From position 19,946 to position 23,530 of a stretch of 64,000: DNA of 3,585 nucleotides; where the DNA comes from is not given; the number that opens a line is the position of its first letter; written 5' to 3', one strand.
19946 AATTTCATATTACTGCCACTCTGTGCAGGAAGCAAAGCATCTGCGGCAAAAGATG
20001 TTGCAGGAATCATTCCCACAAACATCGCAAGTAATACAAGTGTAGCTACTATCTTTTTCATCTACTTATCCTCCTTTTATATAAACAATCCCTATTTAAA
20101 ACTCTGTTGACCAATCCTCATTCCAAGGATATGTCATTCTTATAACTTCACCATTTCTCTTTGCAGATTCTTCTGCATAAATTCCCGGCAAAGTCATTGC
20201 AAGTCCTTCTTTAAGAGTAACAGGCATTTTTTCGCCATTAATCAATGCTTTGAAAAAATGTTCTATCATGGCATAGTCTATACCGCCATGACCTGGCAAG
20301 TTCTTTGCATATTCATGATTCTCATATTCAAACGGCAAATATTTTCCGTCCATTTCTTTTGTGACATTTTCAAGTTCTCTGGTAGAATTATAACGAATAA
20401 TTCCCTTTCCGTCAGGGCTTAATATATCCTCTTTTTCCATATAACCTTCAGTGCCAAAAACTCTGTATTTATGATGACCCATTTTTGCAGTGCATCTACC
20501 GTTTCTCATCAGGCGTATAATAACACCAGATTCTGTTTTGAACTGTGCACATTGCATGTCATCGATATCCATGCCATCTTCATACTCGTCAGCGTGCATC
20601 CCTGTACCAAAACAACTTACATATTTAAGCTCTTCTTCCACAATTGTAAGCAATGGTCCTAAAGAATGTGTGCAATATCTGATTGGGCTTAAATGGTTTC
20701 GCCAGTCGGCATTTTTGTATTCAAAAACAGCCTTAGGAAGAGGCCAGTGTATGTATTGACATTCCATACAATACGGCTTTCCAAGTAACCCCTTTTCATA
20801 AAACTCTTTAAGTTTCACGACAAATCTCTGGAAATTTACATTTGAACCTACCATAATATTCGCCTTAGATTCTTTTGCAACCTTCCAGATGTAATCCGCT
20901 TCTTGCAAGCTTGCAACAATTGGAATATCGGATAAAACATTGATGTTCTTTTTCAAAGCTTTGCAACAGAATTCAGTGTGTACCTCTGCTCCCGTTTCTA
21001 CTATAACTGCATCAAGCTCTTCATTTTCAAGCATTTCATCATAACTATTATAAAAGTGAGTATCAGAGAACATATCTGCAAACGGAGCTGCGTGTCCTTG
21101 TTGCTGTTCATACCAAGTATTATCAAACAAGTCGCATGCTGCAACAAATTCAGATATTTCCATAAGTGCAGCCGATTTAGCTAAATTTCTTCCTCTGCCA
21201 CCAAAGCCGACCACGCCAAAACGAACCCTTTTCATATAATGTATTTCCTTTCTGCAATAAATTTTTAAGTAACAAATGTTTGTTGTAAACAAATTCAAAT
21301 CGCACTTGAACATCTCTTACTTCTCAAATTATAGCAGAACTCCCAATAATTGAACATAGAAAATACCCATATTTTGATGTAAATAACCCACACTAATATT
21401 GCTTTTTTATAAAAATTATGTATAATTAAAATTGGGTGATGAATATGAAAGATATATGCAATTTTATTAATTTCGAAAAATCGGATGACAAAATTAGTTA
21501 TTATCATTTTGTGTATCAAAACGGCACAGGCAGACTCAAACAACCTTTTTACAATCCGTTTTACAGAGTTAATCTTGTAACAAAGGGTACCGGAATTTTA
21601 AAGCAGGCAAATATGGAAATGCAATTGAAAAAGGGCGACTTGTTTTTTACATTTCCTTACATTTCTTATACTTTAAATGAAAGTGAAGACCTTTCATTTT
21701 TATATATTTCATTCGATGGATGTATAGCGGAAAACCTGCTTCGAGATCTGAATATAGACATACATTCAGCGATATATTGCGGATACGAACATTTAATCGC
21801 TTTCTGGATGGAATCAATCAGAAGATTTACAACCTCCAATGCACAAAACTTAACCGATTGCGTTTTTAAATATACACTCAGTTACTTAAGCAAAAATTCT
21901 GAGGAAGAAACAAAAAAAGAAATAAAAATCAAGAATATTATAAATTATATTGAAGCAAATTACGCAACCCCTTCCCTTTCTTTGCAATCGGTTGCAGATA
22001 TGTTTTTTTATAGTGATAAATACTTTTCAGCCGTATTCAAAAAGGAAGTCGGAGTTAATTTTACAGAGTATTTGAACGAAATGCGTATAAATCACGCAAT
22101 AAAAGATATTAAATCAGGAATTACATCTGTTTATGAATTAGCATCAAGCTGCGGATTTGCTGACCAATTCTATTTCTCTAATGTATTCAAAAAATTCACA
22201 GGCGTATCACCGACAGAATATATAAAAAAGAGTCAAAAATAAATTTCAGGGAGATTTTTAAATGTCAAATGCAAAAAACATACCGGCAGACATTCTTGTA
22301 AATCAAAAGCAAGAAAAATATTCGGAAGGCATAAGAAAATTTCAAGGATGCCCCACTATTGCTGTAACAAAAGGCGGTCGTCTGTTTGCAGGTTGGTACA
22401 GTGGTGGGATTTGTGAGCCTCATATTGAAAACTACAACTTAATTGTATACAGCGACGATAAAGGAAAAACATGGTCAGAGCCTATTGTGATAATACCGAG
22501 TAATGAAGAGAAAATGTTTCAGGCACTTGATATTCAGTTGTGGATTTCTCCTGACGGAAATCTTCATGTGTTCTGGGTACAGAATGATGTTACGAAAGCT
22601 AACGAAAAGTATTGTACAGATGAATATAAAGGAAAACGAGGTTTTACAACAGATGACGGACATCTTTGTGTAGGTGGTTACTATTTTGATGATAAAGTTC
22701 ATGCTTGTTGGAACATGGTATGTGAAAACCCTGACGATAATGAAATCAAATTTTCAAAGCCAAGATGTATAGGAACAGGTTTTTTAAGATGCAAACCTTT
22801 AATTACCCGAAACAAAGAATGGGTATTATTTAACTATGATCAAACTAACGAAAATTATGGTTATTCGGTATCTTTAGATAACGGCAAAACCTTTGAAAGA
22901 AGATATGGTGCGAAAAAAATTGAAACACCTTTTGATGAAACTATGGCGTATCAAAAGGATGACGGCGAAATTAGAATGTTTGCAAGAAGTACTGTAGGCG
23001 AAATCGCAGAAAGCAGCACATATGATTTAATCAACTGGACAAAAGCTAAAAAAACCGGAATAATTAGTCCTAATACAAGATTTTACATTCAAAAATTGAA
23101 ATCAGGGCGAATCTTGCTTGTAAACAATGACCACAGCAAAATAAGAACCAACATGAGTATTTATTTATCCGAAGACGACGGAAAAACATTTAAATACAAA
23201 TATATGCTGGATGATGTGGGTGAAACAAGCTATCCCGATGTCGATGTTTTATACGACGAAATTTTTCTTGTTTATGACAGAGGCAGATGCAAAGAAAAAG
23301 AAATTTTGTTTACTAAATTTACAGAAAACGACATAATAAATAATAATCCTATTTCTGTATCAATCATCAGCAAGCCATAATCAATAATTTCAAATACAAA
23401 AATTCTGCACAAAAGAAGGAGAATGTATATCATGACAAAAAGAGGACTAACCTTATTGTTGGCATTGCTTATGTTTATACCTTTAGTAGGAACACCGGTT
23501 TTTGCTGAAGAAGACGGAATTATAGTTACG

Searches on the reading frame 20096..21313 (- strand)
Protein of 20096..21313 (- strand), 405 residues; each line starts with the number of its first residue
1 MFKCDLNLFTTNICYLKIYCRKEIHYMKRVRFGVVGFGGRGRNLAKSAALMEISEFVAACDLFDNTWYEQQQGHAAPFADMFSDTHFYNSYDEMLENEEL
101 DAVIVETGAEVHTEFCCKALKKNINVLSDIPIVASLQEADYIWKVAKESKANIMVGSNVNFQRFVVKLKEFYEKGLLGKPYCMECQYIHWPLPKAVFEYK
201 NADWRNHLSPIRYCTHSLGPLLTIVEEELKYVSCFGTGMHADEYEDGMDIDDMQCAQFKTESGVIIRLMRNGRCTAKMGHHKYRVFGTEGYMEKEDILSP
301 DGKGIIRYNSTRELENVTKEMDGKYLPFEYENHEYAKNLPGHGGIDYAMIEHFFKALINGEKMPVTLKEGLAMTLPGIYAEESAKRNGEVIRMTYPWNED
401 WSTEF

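Call 77: search_protein_families(library=pfam, proteins=[window:20096-21313:-], max_evalue=0.00001)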
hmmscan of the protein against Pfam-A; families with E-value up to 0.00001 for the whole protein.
window:20096-21313:- (405 aa): 3 families
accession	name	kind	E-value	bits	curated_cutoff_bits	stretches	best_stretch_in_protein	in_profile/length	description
PF01408.29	GFO_IDH_MocA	-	1.3e-14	55.4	24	1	30-156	1-119/120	Oxidoreductase family, NAD-binding Rossmann fold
PF22725.1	GFO_IDH_MocA_C3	-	7.8e-08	32.8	27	1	166-292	2-123/124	GFO/IDH/MocA C-terminal domain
PF02894.22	GFO_IDH_MocA_C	-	9.4e-06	26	22.9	0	174-372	6-198/218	Oxidoreductase family, C-terminal alpha/beta domain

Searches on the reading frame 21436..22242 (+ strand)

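Call 77: search_protein_families(library=pfam, proteins=[window:21436-22242:+], max_evalue=0.00001)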
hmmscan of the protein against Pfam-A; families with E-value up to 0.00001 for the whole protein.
window:21436-22242:+ (268 aa): 3 families
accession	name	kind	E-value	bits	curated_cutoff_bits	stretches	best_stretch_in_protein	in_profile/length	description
PF12833.13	HTH_18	-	2e-20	73.3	33.6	1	187-264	2-79/80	Helix-turn-helix domain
PF00165.29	HTH_AraC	-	1.3e-18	67.1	26.6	1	231-264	10-42/42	Bacterial regulatory helix-turn-helix proteins, AraC family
PF02311.25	AraC_binding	-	2.9e-06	27.5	21.1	1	40-118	21-103/135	AraC-like ligand binding domain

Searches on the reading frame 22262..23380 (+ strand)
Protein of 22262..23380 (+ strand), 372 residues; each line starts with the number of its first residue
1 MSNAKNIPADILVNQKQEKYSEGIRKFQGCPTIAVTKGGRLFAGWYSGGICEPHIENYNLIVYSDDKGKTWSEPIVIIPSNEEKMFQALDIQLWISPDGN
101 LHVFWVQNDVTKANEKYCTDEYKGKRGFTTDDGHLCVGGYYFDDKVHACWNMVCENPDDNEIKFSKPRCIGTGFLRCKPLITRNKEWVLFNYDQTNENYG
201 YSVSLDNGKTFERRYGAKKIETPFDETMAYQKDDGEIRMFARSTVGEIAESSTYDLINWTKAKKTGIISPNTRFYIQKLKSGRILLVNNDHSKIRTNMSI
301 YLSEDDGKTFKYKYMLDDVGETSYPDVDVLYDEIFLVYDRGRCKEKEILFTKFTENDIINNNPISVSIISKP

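Call 77: search_protein_families(library=pfam, proteins=[window:22262-23380:+], max_evalue=0.00001)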
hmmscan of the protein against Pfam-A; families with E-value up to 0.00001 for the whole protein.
window:22262-23380:+ (372 aa): 3 families
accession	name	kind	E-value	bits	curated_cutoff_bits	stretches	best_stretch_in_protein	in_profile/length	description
PF13088.12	BNR_2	-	1.4e-21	77.5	31.4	1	61-327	20-267/277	BNR repeat-like domain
PF24316.1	Tli3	-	1.4e-06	29.1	27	0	20-75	44-99/129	T6SS Tli3 immunity protein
PF02012.26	BNR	-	4.6e-06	26.3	27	0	63-72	2-11/12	BNR/Asp-box repeat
